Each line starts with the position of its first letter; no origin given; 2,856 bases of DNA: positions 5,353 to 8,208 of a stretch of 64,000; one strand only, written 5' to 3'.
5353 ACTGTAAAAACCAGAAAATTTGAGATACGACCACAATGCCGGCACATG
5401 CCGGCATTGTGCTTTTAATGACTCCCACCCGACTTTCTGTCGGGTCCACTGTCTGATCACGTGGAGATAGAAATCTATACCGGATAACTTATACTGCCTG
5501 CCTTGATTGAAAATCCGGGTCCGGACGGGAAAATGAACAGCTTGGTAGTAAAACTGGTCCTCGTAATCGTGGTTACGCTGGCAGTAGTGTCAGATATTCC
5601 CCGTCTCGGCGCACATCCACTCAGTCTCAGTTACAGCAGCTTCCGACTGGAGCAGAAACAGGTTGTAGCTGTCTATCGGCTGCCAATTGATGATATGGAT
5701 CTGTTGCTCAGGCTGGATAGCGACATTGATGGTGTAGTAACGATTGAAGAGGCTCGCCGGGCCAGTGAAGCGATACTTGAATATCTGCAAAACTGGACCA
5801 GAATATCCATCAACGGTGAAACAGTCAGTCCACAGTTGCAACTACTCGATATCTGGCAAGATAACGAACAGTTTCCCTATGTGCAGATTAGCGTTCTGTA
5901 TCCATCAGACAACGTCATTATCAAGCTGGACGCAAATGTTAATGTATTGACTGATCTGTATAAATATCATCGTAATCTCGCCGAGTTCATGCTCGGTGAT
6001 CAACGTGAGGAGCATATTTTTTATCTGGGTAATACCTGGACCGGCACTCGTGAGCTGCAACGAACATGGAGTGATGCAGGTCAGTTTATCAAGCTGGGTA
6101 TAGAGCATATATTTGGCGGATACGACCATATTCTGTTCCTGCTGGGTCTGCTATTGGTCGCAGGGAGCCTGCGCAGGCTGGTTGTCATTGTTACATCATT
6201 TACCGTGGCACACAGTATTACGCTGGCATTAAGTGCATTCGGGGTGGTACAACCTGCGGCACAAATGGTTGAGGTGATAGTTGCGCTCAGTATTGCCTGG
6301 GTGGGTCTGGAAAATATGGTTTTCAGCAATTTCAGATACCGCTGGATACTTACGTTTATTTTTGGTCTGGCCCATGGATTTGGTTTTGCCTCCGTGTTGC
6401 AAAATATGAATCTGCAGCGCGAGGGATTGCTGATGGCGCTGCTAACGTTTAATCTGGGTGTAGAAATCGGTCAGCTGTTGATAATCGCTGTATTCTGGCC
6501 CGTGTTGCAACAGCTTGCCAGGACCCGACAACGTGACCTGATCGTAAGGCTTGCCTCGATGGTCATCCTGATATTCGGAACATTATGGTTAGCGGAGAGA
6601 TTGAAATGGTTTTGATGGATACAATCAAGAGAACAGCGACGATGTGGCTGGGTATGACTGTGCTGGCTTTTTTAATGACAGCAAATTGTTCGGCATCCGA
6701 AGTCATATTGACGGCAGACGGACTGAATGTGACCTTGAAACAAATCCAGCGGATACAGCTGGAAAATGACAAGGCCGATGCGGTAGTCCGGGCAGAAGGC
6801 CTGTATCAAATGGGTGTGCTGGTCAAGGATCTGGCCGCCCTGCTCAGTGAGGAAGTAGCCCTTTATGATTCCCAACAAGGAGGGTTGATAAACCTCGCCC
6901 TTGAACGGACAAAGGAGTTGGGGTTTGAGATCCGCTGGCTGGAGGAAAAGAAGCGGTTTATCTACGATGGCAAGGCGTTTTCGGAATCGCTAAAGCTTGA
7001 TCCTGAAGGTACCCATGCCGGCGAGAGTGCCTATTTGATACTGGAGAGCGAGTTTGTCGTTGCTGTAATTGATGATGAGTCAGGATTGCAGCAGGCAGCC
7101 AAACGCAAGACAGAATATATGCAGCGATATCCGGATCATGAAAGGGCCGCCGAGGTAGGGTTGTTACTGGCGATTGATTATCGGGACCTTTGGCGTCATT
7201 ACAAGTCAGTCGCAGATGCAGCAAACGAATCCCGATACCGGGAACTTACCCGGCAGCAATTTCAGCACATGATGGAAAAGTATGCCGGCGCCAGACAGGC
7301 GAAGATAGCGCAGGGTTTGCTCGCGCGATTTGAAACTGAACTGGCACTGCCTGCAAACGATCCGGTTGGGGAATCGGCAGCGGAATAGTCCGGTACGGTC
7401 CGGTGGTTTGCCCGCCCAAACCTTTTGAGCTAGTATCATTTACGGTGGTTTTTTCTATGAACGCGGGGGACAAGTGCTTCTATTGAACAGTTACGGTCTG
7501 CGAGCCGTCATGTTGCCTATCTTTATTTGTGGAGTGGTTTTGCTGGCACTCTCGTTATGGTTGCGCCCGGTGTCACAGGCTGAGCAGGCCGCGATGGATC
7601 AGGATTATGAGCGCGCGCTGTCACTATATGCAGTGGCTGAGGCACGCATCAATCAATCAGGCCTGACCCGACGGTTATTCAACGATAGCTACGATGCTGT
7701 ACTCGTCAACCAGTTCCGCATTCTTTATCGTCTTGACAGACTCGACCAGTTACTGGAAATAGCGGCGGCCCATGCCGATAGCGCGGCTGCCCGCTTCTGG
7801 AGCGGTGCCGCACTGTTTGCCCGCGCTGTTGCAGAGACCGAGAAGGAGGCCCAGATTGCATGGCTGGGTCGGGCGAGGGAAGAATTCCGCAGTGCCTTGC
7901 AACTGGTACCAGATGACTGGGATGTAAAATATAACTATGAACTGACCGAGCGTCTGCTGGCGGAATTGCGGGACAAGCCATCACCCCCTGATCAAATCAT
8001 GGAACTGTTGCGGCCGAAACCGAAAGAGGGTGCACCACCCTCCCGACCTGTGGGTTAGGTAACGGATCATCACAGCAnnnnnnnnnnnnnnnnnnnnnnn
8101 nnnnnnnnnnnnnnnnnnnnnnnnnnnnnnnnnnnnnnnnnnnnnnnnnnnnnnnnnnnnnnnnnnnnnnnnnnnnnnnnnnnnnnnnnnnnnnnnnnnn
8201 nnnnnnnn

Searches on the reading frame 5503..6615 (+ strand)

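Call 5: search_protein_families(library=pfam, proteins=[window:5503-6615:+])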
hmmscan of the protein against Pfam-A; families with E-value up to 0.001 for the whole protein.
window:5503-6615:+ (370 aa): 2 families
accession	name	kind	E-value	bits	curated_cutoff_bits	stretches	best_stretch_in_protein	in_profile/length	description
PF13795.12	HupE_UreJ_2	-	3.9e-48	163.5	24.5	1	195-340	1-154/156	HupE / UreJ protein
PF20420.3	DUF6702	-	1.6e-05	25.3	24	1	37-172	6-139/141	Domain of unknown function (DUF6702)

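Call 60: search_protein_families(library=ncbifam, proteins=[window:5503-6615:+], max_evalue=0.1)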
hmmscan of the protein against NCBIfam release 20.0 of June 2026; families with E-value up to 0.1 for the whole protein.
window:5503-6615:+ (370 aa): 0 families

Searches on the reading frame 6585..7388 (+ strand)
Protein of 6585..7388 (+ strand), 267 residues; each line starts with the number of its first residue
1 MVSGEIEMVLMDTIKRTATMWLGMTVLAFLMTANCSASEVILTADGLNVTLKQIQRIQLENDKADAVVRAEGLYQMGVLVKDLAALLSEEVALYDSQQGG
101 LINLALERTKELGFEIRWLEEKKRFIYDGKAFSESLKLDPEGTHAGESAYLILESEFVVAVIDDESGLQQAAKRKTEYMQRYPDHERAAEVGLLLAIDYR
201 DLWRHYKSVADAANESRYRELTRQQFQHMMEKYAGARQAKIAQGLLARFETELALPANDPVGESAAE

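Call 5: search_protein_families(library=pfam, proteins=[window:6585-7388:+])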
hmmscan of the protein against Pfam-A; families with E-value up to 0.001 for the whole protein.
window:6585-7388:+ (267 aa): 0 families

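Call 60: search_protein_families(library=ncbifam, proteins=[window:6585-7388:+], max_evalue=0.1)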
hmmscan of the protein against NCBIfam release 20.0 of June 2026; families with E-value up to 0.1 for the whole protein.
window:6585-7388:+ (267 aa): 1 family
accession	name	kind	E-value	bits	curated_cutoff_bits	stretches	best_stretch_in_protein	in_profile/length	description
TIGR02795.1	tol_pal_ybgF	equivalog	0.066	13.8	90.1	0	130-242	23-115/119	tol-pal system protein YbgF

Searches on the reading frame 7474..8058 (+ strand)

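Call 43: search_protein_families(library=pfam, proteins=[window:7474-8058:+])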
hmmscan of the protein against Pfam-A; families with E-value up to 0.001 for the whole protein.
window:7474-8058:+ (194 aa): 0 families

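Call 60: search_protein_families(library=ncbifam, proteins=[window:7474-8058:+], max_evalue=0.1)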
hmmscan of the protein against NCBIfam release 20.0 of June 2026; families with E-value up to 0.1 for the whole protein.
window:7474-8058:+ (194 aa): 2 families
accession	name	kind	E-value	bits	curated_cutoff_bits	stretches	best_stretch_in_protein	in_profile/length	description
TIGR04407.1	LptF_YjgP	equivalog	0.0001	21.2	230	1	9-67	98-157/347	LPS export ABC transporter permease LptF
NF005466.0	PRK07060.1-3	equivalog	0.089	12.4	438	0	88-123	89-124/252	short chain dehydrogenase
